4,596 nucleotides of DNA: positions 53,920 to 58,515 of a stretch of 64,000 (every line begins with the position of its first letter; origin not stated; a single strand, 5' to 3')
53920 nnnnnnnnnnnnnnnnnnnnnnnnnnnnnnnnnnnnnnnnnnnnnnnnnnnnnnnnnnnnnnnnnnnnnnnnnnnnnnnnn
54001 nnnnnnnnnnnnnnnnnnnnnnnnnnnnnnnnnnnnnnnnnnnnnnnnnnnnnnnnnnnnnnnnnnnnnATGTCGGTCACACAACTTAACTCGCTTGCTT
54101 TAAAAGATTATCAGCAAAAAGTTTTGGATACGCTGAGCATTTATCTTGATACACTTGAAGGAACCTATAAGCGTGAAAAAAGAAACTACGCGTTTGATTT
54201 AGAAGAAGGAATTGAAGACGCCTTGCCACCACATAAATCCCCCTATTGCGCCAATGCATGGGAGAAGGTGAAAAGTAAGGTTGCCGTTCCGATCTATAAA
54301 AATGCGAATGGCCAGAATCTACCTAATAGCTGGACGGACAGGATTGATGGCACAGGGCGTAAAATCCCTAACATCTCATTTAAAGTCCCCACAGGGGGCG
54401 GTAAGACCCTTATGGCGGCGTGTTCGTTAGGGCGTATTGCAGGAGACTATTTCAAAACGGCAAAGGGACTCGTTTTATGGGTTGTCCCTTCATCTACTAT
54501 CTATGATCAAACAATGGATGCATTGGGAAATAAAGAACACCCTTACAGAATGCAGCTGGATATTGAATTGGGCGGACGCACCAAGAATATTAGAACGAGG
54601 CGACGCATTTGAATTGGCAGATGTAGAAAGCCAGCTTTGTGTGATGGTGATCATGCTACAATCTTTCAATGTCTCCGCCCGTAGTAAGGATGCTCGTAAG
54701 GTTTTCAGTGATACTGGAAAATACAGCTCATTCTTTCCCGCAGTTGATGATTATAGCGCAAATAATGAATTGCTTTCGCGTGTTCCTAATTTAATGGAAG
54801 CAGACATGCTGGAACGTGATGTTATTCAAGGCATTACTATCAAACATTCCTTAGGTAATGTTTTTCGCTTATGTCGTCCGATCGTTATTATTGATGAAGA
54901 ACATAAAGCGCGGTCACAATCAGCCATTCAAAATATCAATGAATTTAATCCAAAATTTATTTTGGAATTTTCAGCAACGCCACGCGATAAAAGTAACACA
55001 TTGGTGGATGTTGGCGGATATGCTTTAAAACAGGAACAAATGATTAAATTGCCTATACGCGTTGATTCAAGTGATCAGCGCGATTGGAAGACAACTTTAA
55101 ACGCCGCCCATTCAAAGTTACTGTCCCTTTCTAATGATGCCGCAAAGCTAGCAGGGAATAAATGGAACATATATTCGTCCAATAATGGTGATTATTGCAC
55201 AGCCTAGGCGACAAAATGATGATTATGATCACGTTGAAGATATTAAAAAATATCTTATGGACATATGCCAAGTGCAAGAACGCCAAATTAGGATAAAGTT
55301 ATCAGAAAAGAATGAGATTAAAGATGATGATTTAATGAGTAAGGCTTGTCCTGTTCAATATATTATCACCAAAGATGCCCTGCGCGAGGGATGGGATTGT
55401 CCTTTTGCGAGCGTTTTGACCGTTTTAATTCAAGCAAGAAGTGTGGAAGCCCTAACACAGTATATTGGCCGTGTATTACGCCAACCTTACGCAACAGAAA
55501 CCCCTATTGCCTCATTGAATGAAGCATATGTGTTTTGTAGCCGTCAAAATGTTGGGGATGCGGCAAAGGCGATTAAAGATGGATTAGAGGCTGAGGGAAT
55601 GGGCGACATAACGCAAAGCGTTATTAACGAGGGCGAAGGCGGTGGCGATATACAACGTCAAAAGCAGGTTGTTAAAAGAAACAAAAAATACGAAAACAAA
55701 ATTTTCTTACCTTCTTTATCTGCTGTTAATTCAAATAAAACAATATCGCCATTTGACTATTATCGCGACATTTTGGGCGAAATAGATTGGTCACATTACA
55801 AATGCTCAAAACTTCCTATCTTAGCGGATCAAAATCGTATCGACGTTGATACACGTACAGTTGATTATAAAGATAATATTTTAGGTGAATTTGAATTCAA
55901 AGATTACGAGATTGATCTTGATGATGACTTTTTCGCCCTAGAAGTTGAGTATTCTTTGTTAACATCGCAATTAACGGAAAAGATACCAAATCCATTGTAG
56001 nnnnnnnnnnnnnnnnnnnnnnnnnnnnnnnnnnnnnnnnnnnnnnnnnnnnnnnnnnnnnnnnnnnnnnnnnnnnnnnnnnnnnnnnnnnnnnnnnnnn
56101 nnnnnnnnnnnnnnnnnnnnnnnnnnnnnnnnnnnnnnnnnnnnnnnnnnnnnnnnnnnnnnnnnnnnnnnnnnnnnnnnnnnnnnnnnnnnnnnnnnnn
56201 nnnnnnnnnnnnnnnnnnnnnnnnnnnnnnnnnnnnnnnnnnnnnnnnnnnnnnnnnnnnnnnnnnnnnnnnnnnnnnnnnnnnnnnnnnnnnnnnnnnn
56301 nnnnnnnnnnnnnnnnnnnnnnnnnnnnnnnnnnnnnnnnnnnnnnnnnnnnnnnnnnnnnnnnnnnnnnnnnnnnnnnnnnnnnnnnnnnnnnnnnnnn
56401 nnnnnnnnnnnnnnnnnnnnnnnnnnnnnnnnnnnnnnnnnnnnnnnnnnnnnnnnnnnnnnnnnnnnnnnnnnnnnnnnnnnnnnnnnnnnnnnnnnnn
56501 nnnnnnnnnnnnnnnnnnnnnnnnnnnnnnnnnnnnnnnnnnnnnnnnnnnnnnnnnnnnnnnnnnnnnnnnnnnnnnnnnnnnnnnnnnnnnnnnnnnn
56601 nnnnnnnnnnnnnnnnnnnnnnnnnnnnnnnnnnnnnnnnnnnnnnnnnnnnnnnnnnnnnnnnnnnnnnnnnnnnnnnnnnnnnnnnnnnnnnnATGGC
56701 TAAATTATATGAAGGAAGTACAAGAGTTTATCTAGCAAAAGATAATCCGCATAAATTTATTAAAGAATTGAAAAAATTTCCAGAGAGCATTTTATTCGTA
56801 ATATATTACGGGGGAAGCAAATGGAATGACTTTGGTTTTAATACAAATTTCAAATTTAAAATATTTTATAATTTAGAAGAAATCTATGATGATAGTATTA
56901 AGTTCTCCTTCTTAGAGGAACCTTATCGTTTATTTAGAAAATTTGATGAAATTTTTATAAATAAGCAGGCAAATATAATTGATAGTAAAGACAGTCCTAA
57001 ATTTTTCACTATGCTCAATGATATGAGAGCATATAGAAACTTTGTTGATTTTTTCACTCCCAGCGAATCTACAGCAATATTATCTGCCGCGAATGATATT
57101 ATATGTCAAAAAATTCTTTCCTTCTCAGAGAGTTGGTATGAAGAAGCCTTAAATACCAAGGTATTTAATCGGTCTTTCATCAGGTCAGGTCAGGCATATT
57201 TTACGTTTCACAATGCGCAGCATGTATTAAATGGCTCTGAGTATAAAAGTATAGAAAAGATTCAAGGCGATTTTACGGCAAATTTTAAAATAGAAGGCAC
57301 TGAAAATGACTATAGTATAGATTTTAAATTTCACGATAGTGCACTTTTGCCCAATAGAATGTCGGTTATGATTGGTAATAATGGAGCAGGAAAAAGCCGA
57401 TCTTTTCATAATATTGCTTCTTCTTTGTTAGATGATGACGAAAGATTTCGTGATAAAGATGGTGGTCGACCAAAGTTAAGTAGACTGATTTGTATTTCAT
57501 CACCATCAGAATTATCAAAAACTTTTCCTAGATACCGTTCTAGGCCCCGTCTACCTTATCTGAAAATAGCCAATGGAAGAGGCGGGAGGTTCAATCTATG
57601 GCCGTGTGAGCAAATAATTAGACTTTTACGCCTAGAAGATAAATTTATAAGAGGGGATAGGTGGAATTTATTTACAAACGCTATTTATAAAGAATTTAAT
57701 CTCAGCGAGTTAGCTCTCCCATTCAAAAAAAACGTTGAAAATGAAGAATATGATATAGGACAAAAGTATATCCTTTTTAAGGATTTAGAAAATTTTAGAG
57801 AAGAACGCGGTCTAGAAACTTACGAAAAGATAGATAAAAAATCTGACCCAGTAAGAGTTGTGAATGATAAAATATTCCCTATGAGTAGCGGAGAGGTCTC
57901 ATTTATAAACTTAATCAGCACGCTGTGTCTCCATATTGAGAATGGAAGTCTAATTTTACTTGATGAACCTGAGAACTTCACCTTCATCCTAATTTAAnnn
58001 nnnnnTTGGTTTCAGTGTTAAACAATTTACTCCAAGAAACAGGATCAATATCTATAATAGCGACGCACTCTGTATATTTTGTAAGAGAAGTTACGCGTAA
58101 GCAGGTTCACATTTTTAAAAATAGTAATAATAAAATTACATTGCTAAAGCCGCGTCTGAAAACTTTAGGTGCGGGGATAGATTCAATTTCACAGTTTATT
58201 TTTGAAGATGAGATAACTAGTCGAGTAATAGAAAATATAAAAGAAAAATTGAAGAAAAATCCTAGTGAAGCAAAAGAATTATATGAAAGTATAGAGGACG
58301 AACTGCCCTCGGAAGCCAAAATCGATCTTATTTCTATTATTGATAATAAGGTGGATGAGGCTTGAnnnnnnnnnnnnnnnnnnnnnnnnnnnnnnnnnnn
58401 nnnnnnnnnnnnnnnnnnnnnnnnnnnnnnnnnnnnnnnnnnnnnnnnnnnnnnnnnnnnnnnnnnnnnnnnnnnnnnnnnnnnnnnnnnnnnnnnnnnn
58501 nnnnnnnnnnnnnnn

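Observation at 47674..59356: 11.7-kb tRNA-Glu integrative island acting as a small defence island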

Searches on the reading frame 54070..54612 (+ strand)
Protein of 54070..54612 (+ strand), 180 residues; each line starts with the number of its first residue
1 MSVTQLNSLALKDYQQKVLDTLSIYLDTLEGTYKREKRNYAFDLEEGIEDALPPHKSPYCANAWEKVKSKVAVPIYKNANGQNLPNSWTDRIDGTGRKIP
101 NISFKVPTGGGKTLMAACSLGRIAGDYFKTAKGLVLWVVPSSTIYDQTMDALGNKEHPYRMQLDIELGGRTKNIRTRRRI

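Call 9: search_protein_families(library=pfam, proteins=[window:54070-54612:+], max_evalue=0.01)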
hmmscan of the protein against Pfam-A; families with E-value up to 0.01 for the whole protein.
window:54070-54612:+ (180 aa): 2 families
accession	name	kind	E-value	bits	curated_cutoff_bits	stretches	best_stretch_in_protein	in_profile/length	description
PF04851.21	ResIII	-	2.8e-06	27.8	22.5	1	86-174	20-95/164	Type III restriction enzyme, res subunit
PF00270.35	DEAD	-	0.0012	19.1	26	1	102-173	17-86/167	DEAD/DEAH box helicase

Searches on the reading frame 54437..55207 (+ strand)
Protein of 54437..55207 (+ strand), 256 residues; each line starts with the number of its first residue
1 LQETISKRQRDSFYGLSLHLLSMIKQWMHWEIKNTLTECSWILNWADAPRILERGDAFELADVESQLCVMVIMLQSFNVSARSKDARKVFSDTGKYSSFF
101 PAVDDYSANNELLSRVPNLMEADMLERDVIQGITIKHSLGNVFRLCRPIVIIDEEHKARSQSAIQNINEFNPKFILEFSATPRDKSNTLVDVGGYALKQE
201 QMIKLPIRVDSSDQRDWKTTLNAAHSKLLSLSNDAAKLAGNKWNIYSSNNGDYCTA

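Call 9: search_protein_families(library=pfam, proteins=[window:54437-55207:+], max_evalue=0.01)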
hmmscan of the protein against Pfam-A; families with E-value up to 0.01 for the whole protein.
window:54437-55207:+ (256 aa): 1 family
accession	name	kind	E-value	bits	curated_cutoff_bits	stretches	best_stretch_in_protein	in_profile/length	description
PF04851.21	ResIII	-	6.3e-07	29.9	22.5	1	148-183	127-163/164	Type III restriction enzyme, res subunit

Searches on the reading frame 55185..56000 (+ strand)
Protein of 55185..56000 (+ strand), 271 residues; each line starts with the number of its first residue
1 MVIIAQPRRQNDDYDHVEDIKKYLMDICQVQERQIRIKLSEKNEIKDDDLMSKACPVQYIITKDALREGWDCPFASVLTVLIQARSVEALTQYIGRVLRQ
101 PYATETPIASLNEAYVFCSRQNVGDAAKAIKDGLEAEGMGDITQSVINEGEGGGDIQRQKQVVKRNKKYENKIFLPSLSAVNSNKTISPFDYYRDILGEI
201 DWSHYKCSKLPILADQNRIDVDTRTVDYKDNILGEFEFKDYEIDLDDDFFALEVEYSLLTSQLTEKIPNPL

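Call 9: search_protein_families(library=pfam, proteins=[window:55185-56000:+], max_evalue=0.01)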
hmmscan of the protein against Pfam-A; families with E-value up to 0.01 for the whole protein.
window:55185-56000:+ (271 aa): 0 families

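Call 15: search_protein_families(library=padloc, proteins=[window:55185-56000:+], max_evalue=0.01)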
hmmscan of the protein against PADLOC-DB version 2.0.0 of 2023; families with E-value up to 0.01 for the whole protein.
window:55185-56000:+ (271 aa): 4 families
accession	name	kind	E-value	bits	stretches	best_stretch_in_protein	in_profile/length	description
PDLC03653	REase_III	-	2.3e-55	186.2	1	11-270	380-646/883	Type III restriction enzyme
PDLC03650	REase_III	-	1.4e-19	68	1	26-134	347-455/898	Type III restriction enzyme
PDLC03647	REase_III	-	7.6e-05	19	1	48-101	498-551/989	Type III restriction enzyme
PDLC03649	REase_III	-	0.00014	18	1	48-102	486-540/973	Type III restriction enzyme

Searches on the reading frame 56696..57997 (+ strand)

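Call 8: search_protein_families(library=pfam, proteins=[window:56696-57997:+], max_evalue=0.01)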
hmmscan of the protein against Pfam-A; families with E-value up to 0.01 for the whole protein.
window:56696-57997:+ (433 aa): 1 family
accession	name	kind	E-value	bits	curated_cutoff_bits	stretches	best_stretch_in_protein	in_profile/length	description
PF00005.33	ABC_tran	-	0.0011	20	25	0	219-245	10-36/137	ABC transporter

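Call 15: search_protein_families(library=padloc, proteins=[window:56696-57997:+], max_evalue=0.01)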
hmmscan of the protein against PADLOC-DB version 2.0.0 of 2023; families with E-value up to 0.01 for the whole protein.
window:56696-57997:+ (433 aa): 21 families
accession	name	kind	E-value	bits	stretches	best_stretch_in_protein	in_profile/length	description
PDLC04242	PDC-M01A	-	1.8e-25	87.2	2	8-266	10-259/566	-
PDLC04238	PDC-M01A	-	5.8e-25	86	2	35-269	23-253/564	-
PDLC04244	PDC-M01A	-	6.5e-25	85.9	2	23-268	10-240/482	-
PDLC04235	PDC-M01A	-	1.8e-24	84.5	2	23-251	7-217/510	-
PDLC04239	PDC-M01A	-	5.4e-18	62.8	2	40-270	29-248/552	-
PDLC00282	PtuA1|PtuA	-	8.1e-15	52.6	2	24-254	8-221/520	AAA ATPase domain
PDLC00283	PtuA1|PtuA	-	1.5e-12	45.4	2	197-269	3-79/448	AAA ATPase domain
PDLC00273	PtuA1|PtuA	-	1.7e-10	38.5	2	393-427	200-234/375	AAA ATPase domain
PDLC04241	PDC-M01A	-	1.7e-10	38.3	1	188-268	29-115/435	-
PDLC00265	PtuA1|PtuA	-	3.9e-10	37.4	2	395-426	304-335/479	AAA ATPase domain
PDLC00303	PtuA1|PtuA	-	1.2e-09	35.7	1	396-427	216-247/386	AAA ATPase domain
PDLC00285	PtuA1|PtuA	-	1.7e-08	32.1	2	396-426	263-293/432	AAA ATPase domain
PDLC00266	PtuA1|PtuA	-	2e-08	31.9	2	393-426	310-343/483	AAA ATPase domain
PDLC04236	PDC-M01A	-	2.3e-08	31.5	1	192-251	35-94/388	-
PDLC00308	PtuA1|PtuA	-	8.2e-07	26.4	1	393-427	277-311/449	AAA ATPase domain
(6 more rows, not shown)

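Call 16: search_protein_families(library=ncbifam, proteins=[window:56696-57997:+], max_evalue=0.01)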
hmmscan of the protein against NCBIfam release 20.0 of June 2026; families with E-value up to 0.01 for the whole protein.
window:56696-57997:+ (433 aa): 2 families
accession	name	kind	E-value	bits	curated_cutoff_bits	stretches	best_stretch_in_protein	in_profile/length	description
TIGR04435.1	restrict_AAA_1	hypoth_equivalog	0.00012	20.9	300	1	394-427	396-429/568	restriction system-associated AAA family ATPase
NF000355.4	ribo_prot_ABC_F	equivalog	0.002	17.1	380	1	225-427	33-146/499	ribosomal protection-like ABC-F family protein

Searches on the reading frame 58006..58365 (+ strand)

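Call 9: search_protein_families(library=pfam, proteins=[window:58006-58365:+], max_evalue=0.01)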
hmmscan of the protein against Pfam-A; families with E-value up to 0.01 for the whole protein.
window:58006-58365:+ (119 aa): 0 families

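Call 15: search_protein_families(library=padloc, proteins=[window:58006-58365:+], max_evalue=0.01)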
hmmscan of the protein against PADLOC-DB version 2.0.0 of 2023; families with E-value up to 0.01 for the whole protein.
window:58006-58365:+ (119 aa): 19 families
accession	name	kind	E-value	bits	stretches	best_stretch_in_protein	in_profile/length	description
PDLC04242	PDC-M01A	-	1.5e-23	80.8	1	2-84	446-528/566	-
PDLC04239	PDC-M01A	-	1.2e-22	78.2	1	2-114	432-544/552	-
PDLC04238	PDC-M01A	-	3.4e-20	70.3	1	2-111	450-559/564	-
PDLC04241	PDC-M01A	-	7.5e-17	59.2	1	2-110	319-427/435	-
PDLC04235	PDC-M01A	-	4.8e-13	46.8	1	2-115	392-505/510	-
PDLC04236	PDC-M01A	-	2.5e-10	38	1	2-115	271-384/388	-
PDLC00282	PtuA1|PtuA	-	1.8e-09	35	1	3-115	403-515/520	AAA ATPase domain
PDLC04244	PDC-M01A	-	5.8e-09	33.3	1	2-114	368-479/482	-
PDLC00299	PtuA1|PtuA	-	4.9e-06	23.8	1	17-103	412-508/535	AAA ATPase domain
PDLC02913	ATPase_I-A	-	2.9e-05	21.4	1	17-103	398-489/508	-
PDLC04243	PDC-M01A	-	9.9e-05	19.1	1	3-93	419-510/537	-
PDLC04237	PDC-M01A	-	0.00015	18.4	1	3-94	459-553/586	-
PDLC00271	PtuA1|PtuA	-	0.00034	18.3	1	17-103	313-400/421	AAA ATPase domain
PDLC00293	PtuA1|PtuA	-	0.00048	17.2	1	11-66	371-428/527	AAA ATPase domain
PDLC00284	PtuA1|PtuA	-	0.00071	16.5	1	17-103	426-523/545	AAA ATPase domain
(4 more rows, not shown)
